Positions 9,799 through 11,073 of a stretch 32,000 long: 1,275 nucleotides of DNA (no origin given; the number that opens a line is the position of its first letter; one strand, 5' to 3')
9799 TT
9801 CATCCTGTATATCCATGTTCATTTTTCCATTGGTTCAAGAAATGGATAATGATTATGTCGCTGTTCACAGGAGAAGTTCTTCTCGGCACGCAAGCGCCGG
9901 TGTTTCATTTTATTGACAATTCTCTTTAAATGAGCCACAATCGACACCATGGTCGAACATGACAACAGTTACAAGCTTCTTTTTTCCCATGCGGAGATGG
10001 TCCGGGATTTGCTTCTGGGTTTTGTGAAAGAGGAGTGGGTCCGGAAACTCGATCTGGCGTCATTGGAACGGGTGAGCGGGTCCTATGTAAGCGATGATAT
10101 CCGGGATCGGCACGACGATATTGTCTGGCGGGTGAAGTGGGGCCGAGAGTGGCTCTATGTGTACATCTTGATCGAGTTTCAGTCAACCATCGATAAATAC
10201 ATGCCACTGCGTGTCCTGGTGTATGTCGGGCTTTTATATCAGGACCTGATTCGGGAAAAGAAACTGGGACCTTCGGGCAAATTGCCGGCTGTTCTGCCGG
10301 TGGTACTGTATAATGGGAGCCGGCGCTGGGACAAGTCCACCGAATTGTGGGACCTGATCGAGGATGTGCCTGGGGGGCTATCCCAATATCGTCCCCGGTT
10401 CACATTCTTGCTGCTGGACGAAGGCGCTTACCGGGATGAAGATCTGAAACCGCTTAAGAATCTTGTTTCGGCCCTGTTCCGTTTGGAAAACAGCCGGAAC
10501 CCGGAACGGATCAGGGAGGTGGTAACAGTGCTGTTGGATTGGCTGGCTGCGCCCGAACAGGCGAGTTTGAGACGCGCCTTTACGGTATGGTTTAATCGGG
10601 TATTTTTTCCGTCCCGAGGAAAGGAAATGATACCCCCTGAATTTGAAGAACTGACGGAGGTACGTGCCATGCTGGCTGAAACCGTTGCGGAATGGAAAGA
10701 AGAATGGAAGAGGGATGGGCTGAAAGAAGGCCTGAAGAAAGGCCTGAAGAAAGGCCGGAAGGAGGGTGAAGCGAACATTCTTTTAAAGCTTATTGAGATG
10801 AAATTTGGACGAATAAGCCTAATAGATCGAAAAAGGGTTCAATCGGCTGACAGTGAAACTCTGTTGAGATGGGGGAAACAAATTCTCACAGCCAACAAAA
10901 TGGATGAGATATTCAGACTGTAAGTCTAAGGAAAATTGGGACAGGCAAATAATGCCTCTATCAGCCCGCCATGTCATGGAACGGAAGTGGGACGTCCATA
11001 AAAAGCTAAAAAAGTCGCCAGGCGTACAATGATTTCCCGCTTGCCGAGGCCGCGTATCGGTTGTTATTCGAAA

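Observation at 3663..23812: All three divergent Rpn/YhgA-like families carry an internal SD plus in-frame ATG that delimits a nested small ORF: candidate intragenic toxin/antitoxin architecture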

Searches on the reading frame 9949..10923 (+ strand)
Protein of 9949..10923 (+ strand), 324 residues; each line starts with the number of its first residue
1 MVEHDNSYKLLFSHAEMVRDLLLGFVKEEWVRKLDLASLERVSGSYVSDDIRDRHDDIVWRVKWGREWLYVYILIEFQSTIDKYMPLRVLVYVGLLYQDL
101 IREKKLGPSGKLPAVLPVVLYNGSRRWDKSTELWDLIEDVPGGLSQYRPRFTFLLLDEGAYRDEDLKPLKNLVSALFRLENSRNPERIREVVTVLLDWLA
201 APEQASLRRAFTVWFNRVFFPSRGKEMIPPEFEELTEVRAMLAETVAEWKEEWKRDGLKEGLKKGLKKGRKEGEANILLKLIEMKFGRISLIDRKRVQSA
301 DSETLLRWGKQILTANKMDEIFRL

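Call 5: search_protein_families(library=pfam, proteins=[window:9949-10923:+], max_evalue=0.1)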
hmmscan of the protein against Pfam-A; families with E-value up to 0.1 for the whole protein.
window:9949-10923:+ (324 aa): 2 families
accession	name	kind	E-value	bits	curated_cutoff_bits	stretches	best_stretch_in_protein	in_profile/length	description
PF04754.18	Transposase_31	-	4.6e-30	105.2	21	1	3-177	2-171/203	Putative transposase, YhgA-like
PF14261.11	DUF4351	-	0.0006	20.3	25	1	268-320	2-54/59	Domain of unknown function (DUF4351)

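Call 6: search_protein_families(library=ncbifam, proteins=[window:9949-10923:+], max_evalue=0.1)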
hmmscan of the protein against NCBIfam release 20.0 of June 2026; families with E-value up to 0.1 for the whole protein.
window:9949-10923:+ (324 aa): 6 families
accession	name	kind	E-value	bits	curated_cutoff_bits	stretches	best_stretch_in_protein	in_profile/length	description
NF007361.0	PRK09857.1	equivalog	5.7e-13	49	583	1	3-124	9-126/292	recombination-promoting nuclease RpnA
NF007418.0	PRK09956.1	equivalog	8.6e-11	41.4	583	1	3-299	9-300/308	ISNCY family transposase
TIGR01784.1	T_den_put_tspse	subfamily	2e-08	34.4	52.1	1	4-286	2-254/273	Rpn family recombination-promoting nuclease/putative transposase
NF004270.2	PRK05687.2-1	equivalog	0.0018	17.9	180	1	226-274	26-71/223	flagellar assembly protein FliH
NF009925.1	PRK13386.1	equivalog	0.037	13.3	192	1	246-281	55-90/228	flagellar assembly protein FliH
NF004267.1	PRK05687.1-3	equivalog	0.059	12.5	293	1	226-273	59-107/266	flagellar assembly protein FliH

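Call 26: find_homologous_proteins(query=window:9949-10923:+, max_evalue=0.00001)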
Query window:9949-10923:+ (324 aa): 3206 proteins with E <= 0.00001 among 7280 candidates; the best 120 are listed.
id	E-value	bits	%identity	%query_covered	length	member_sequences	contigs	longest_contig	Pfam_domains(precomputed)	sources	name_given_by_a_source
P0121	9.4e-199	677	93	100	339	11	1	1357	PF04754.19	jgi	-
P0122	9.6e-187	638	93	96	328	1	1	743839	PF04754.19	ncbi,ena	-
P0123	1.6e-165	568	74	100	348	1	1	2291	PF04754.19,PF14261.12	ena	-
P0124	1.7e-155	535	76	99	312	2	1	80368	PF04754.19,PF14261.12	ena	-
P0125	4.0e-152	524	73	100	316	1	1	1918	PF04754.19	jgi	-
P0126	1.1e-150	519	72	99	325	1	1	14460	PF04754.19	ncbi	-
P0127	2.8e-150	518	73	100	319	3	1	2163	PF04754.19,PF14261.12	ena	-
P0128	9.3e-144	497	67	99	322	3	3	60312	PF04754.19,PF14261.12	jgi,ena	-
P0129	3.4e-137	475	81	78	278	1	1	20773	PF04754.19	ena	-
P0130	2.2e-136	472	74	91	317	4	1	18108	PF04754.19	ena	-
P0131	4.4e-136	471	63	99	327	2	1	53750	PF04754.19,PF14261.12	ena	-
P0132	3.0e-133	462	75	87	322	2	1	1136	PF04754.19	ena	-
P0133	2.0e-132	459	82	78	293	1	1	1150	PF04754.19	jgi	-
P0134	1.4e-130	453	59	100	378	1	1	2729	PF04754.19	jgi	-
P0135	6.3e-127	441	58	100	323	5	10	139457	PF04754.19,PF14261.12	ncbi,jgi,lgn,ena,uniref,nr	ncbi:Rpn family recombination-promoting nuclease/putative transposase [Methylocaldum sp. RMAD-M]|jgi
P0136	8.6e-127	441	57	99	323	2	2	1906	PF04754.19,PF14261.12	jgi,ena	-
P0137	2.9e-126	439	69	85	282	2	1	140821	PF04754.19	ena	-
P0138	1.3e-125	437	57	99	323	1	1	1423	PF04754.19,PF14261.12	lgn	-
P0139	1.4e-125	437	57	99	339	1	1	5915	PF04754.19,PF14261.12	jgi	jgi:predicted transposase YdaD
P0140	2.7e-125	436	57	99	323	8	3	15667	PF04754.19,PF14261.12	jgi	jgi:predicted transposase YdaD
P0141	3.2e-124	432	58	99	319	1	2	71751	PF04754.19,PF14261.12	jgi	jgi:hypothetical protein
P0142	5.9e-124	431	60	99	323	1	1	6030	PF04754.19,PF14261.12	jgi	jgi:predicted transposase/invertase (TIGR01784 family)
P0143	2.1e-123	430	58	99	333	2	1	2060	PF04754.19,PF14261.12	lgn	-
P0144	3.0e-123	429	57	99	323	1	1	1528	PF04754.19,PF14261.12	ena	-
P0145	5.5e-123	428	58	99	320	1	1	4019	PF04754.19,PF14261.12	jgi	jgi:hypothetical protein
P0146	1.0e-122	427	57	99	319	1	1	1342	PF04754.19,PF14261.12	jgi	jgi:hypothetical protein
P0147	2.0e-122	426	57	99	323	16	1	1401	PF04754.19,PF14261.12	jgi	jgi:hypothetical protein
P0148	2.8e-122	426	57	99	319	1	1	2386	PF04754.19,PF14261.12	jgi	jgi:hypothetical protein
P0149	4.7e-122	425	57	99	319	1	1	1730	PF04754.19,PF14261.12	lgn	-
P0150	7.3e-122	425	57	99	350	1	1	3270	PF04754.19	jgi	jgi:predicted transposase/invertase (TIGR01784 family)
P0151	1.3e-121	424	59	99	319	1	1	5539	PF04754.19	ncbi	-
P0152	1.6e-121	423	60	99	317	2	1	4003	PF04754.19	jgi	jgi:hypothetical protein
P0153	5.0e-121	422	57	99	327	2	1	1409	PF04754.19,PF14261.12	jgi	-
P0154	5.3e-121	422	57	99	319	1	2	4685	PF04754.19,PF14261.12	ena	-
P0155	6.9e-121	421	58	99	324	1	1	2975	PF04754.19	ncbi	-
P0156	2.3e-120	420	59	99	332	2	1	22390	PF04754.19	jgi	jgi:predicted transposase/invertase (TIGR01784 family)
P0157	2.5e-120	420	58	99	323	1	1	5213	PF04754.19,PF14261.12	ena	-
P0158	3.9e-120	419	56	99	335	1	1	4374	PF04754.19,PF14261.12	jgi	jgi:predicted transposase/invertase (TIGR01784 family)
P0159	6.0e-120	418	56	99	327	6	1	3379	PF04754.19,PF14261.12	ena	-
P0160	6.0e-120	418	55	99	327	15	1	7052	PF04754.19,PF14261.12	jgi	-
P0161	1.6e-119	417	57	99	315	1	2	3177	PF04754.19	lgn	-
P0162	2.1e-119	416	53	99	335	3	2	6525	PF04754.19,PF14261.12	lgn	-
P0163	2.2e-119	416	56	99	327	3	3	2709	PF04754.19,PF14261.12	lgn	-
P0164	2.3e-119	416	55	99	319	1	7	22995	PF04754.19,PF14261.12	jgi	jgi:hypothetical protein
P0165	3.6e-119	416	57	99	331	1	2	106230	PF04754.19,PF14261.12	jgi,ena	jgi:predicted transposase/invertase (TIGR01784 family)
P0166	3.8e-119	416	60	99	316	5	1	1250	PF04754.19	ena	-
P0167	6.2e-119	415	57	99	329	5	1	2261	PF04754.19,PF14261.12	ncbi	-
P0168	6.8e-119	415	57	99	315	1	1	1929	PF04754.19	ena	-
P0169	8.1e-119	415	57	99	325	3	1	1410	PF04754.19,PF14261.12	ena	-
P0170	1.3e-118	414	58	99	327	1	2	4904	PF04754.19,PF14261.12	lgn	-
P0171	1.9e-118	413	57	98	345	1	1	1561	PF04754.19,PF14261.12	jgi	jgi:hypothetical protein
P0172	2.7e-118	413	57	99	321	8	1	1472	PF04754.19,PF14261.12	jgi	-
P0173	1.1e-117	411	57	99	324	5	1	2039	PF04754.19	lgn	-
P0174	2.1e-117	410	54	99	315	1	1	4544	PF04754.19,PF14261.12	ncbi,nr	ncbi:MAG: Rpn family recombination-promoting nuclease/putative transposase [Methylococcaceae bacteri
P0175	2.3e-117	410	52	99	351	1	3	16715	PF04754.19,PF14261.12,PF09811.15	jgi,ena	-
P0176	2.3e-117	410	57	99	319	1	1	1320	PF04754.19,PF14261.12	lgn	-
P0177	2.9e-117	409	55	99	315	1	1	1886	PF04754.19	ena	-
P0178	4.1e-117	409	56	99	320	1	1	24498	PF04754.19,PF14261.12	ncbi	-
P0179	4.1e-117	409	56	99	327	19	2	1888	PF04754.19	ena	-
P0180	4.8e-117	409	55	99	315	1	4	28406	PF04754.19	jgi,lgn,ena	jgi:hypothetical protein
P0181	7.0e-117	408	57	98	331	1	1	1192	PF04754.19,PF14261.12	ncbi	-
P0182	8.2e-117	408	56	99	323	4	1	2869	PF04754.19,PF14261.12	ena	-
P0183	8.5e-117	408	57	100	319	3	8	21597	PF04754.19,PF14261.12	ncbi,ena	-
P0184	8.5e-117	408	55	99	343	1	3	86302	PF04754.19,PF14261.12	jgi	-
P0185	9.1e-117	408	57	97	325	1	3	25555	PF04754.19,PF14261.12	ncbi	ncbi:Rpn family recombination-promoting nuclease/putative transposase [Methylomagnum sp.]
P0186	1.4e-116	407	56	99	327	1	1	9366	PF04754.19,PF14261.12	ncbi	ncbi:MAG: Rpn family recombination-promoting nuclease/putative transposase [Candidatus Methylumidiph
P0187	1.6e-116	407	56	99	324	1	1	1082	PF04754.19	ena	-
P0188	2.0e-116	407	56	99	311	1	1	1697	PF04754.19,PF14261.12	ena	-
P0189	2.2e-116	407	58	98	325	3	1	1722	PF04754.19,PF14261.12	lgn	-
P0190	3.1e-116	406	57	99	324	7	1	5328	PF04754.19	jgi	jgi:predicted transposase/invertase (TIGR01784 family)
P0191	3.1e-116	406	60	84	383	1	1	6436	PF04754.19,PF09811.15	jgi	jgi:flagellar biosynthesis/type III secretory pathway protein FliH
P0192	3.6e-116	406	56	99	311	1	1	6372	PF04754.19,PF14261.12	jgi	-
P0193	6.1e-116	405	56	99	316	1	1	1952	PF04754.19,PF14261.12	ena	-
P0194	8.0e-116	405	55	99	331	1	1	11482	PF04754.19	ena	-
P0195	1.2e-115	404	53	99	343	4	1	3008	PF04754.19,PF14261.12,PF09811.15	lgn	-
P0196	3.2e-115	403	57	97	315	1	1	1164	PF04754.19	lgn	-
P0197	3.6e-115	403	56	100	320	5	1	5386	PF04754.19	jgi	jgi:hypothetical protein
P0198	3.8e-115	402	54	99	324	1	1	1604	PF04754.19,PF14261.12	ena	-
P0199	4.1e-115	402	54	100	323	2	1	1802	PF04754.19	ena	-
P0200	4.7e-115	402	55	99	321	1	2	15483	PF04754.19,PF14261.12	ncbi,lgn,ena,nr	ncbi:MAG: DUF4351 domain-containing protein [Deltaproteobacteria bacterium]|nr:DUF4351 domain-contai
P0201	5.2e-115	402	57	99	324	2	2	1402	PF04754.19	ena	-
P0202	5.9e-115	402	55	99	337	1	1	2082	PF04754.19,PF14261.12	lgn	-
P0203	7.2e-115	402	56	99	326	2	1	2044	PF04754.19,PF14261.12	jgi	-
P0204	9.1e-115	401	57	100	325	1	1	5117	PF04754.19,PF14261.12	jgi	jgi:predicted transposase YdaD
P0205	9.3e-115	401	55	99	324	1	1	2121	PF04754.19,PF14261.12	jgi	jgi:predicted transposase/invertase (TIGR01784 family)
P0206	1.5e-114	401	56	99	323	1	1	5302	PF04754.19,PF14261.12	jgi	jgi:predicted transposase YdaD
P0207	1.6e-114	400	55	99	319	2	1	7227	PF04754.19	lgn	-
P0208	2.1e-114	400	56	99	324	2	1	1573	PF04754.19,PF14261.12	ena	-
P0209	3.2e-114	399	55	99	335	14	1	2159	PF04754.19,PF14261.12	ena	-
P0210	3.5e-114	399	53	99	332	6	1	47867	PF04754.19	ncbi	-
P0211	3.6e-114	399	81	67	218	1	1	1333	PF04754.19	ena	-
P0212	6.5e-114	398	58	99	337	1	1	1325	PF04754.19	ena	-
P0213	7.4e-114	398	56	99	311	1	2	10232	PF04754.19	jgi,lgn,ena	-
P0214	1.0e-113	398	54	99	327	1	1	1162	PF04754.19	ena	-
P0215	1.0e-113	398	56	100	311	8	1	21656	PF04754.19,PF14261.12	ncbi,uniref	ncbi:Rpn family recombination-promoting nuclease/putative transposase [Methylocaldum sp.]|uniref:Rpn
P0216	1.3e-113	397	52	98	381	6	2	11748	PF04754.19,PF14261.12,PF09811.15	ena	-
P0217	1.3e-113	397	54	100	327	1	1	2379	PF04754.19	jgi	jgi:hypothetical protein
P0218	1.6e-113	397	53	99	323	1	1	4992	PF04754.19,PF14261.12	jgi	jgi:predicted transposase/invertase (TIGR01784 family)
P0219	1.9e-113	397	57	99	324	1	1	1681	PF04754.19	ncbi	-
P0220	2.3e-113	397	54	99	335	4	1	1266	PF04754.19,PF14261.12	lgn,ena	-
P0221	2.7e-113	396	56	99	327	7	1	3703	PF04754.19,PF14261.12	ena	-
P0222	3.4e-113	396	55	99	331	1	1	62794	PF04754.19,PF14261.12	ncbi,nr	ncbi:MAG: Rpn family recombination-promoting nuclease/putative transposase [Proteobacteria bacterium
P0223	3.5e-113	396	51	99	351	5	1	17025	PF04754.19,PF14261.12,PF09811.15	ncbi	-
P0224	4.5e-113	396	54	99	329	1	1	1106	PF04754.19,PF14261.12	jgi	jgi:predicted transposase YdaD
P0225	4.5e-113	396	54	100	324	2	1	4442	PF04754.19,PF14261.12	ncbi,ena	-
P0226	5.9e-113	395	54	99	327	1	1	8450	PF04754.19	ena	-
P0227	7.0e-113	395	53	99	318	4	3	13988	PF04754.19,PF14261.12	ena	-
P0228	1.0e-112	394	53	99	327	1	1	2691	PF04754.19,PF14261.12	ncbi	-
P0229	1.1e-112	394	55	99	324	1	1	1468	PF04754.19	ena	-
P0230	1.1e-112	394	55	99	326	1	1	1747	PF04754.19,PF14261.12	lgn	-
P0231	1.2e-112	394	53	99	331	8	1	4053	PF04754.19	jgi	jgi:predicted transposase/invertase (TIGR01784 family)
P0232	1.3e-112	394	55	99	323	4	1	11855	PF04754.19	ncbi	-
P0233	1.9e-112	394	53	99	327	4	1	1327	PF04754.19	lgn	-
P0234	2.1e-112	393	54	99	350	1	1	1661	PF04754.19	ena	-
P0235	2.2e-112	393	56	99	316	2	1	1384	PF04754.19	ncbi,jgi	-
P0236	2.2e-112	393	53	99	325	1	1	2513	PF04754.19,PF14261.12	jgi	jgi:predicted transposase/invertase (TIGR01784 family)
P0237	2.5e-112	393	54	99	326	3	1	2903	PF04754.19,PF14261.12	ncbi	-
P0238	3.0e-112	393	50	99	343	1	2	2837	PF04754.19,PF14261.12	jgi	jgi:predicted transposase/invertase (TIGR01784 family)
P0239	3.6e-112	393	55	99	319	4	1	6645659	PF04754.19,PF14261.12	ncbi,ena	-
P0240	4.2e-112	392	55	99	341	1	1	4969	PF04754.19,PF14261.12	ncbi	-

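Call 35: find_related_loci(query=A2, collection=metagenome_contigs, flank=2500)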
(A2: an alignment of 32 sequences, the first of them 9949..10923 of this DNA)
Query A2 (324 aa) in metagenome_contigs; peptide patterns used: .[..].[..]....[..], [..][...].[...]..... (x = any residue, [..] = any of these).
600 stretches matched a pattern (row limit reached: there are more); 562 encode a relative of the query (tblastn E <= 1e-3); the best 80 are kept; 80 distinct loci.
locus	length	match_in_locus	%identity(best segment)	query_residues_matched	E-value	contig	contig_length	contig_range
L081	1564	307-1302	94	1-324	0e+0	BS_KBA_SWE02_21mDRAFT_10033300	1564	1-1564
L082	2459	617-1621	68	1-323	4e-147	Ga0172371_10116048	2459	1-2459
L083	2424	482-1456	58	2-322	5e-138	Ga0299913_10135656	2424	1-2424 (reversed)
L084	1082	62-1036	58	2-322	2e-139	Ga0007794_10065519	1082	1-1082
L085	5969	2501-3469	58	2-324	1e-126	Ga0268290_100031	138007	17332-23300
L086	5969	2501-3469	58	2-324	1e-126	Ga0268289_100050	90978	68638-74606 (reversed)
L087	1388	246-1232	56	2-322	1e-135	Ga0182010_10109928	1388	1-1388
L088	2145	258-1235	57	2-323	1e-131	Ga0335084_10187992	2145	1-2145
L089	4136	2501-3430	56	2-323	2e-123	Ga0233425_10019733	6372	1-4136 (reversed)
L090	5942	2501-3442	55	2-323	3e-122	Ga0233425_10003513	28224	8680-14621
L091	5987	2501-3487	55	2-322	6e-122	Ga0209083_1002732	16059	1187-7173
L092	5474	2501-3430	56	1-322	5e-121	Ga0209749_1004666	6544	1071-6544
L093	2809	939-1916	56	1-322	1e-125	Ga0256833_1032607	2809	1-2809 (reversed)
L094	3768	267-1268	54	2-323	1e-119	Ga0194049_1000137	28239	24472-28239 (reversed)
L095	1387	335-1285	57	2-322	1e-129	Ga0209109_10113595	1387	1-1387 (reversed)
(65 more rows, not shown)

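Call 39: find_encoding_contigs(protein=window:9949-10923:+, flank=3000, max_places=4)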
Protein window:9949-10923:+ (324 aa): no gene with exactly this product is on record in the collection.

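Call 40: find_encoding_contigs(protein=P0122, flank=8000, max_places=3)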
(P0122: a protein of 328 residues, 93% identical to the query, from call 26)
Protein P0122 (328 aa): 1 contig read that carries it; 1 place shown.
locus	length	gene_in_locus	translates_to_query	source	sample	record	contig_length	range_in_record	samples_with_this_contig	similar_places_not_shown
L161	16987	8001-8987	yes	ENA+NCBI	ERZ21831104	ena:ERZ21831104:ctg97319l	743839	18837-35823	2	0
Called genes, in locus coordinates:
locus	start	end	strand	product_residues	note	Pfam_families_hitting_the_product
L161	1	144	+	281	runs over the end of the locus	PF13489:Methyltransf_23 (weak), PF13847:Methyltransf_31, PF08241:Methyltransf_11, PF08242:Methyltransf_12 (weak), PF13649:Methyltransf_25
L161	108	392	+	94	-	-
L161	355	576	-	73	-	-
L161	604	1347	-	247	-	-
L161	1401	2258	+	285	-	PF00733:Asn_synthase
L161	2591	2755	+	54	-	-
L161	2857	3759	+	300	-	PF13495:Phage_int_SAM_4, PF00589:Phage_integrase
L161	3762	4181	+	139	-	PF14319:Zn_Tnp_IS91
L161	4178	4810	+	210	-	PF04986:Y2_Tnp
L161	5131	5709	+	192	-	PF05685:Uma2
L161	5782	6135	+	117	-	PF13641:Glyco_tranf_2_3, PF00535:Glycos_transf_2, PF10111:Glyco_tranf_2_2 (weak)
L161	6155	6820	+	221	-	PF13632:Glyco_trans_2_3 (weak), PF02709:Glyco_transf_7C (faint)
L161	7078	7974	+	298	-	PF04055:Radical_SAM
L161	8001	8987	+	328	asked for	PF04754:Transposase_31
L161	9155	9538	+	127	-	-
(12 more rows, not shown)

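Call 44: search_protein_families(library=padloc, proteins=[window:9949-10923:+], max_evalue=0.01)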
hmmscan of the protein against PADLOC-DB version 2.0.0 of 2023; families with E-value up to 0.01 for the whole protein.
window:9949-10923:+ (324 aa): 0 families

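Call 71: search_solved_structures(query=A2, max_evalue=10, show_alignments=1)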
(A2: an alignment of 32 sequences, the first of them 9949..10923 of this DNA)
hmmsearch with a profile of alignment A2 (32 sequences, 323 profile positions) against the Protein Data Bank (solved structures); distinct sequences matched with E-value up to 10: 1.
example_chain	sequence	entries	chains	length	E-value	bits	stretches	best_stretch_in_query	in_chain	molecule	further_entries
9i38_A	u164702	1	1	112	0.37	13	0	205-251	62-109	m4D2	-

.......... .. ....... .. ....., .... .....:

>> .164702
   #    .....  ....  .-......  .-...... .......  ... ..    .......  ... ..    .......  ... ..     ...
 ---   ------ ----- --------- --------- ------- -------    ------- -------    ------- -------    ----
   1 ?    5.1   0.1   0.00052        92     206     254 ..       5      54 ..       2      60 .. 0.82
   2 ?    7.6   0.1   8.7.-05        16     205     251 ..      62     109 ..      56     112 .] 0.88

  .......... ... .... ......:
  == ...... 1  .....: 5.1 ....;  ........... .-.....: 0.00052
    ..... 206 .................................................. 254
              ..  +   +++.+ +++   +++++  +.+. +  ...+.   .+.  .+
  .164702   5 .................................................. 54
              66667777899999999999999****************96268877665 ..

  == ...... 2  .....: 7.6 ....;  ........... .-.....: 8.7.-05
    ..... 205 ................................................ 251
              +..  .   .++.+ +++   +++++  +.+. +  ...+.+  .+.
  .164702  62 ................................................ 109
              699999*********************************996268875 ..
